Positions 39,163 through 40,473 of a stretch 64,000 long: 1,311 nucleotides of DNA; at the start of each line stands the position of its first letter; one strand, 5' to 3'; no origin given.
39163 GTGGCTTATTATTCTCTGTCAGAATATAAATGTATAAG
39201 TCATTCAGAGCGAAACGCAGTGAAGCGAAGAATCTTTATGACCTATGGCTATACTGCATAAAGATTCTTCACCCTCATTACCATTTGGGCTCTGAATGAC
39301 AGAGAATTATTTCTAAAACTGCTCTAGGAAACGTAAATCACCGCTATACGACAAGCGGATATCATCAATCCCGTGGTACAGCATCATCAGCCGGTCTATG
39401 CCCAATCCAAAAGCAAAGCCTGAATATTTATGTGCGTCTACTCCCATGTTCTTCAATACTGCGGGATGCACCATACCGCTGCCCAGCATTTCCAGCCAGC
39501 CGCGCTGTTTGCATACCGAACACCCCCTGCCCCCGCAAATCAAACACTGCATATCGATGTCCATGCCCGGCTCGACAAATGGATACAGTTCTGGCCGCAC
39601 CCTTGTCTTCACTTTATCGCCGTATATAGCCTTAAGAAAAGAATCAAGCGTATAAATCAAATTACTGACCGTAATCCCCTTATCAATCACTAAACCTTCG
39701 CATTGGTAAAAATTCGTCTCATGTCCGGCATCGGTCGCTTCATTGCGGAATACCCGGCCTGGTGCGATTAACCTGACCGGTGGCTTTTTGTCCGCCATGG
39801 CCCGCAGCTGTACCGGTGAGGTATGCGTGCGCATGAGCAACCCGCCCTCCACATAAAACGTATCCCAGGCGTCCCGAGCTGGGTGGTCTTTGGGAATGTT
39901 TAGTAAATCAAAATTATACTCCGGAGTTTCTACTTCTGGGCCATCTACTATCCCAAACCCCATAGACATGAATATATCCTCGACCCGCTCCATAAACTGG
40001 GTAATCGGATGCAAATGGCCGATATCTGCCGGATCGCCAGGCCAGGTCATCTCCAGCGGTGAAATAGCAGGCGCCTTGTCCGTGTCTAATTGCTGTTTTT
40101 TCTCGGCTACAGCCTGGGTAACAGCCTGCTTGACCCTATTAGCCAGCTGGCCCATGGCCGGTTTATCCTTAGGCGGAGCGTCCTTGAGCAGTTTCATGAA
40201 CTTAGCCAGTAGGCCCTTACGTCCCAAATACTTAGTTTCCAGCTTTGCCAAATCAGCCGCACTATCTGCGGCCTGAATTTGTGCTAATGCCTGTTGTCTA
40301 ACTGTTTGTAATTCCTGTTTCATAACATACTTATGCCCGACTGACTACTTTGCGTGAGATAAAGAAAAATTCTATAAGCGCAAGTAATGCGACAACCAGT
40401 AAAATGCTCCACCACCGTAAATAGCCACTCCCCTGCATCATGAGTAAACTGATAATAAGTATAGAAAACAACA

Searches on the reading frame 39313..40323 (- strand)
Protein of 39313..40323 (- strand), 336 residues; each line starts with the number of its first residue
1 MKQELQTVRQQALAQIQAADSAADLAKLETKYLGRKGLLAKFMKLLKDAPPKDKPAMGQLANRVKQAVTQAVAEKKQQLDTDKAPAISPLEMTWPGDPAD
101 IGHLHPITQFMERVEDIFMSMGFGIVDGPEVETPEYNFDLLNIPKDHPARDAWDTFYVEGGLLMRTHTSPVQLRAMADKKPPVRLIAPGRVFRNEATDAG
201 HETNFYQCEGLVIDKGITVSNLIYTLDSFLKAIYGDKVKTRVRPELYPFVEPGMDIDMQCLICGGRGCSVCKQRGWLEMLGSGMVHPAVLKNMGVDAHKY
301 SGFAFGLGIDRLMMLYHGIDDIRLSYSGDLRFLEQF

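Call 75: search_protein_families(library=pfam, max_evalue=0.00001, proteins=[window:39313-40323:-])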
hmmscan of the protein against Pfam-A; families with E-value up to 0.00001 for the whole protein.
window:39313-40323:- (336 aa): 2 families
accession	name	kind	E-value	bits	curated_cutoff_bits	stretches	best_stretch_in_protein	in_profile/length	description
PF01409.25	tRNA-synt_2d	-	2.7e-93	312.4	19.8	1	91-336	3-246/246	tRNA synthetases class II core domain (F)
PF02912.23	Phe_tRNA-synt_N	-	1.4e-17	63.9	22.3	1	21-81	2-62/69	Aminoacyl tRNA synthetase class II, N-terminal domain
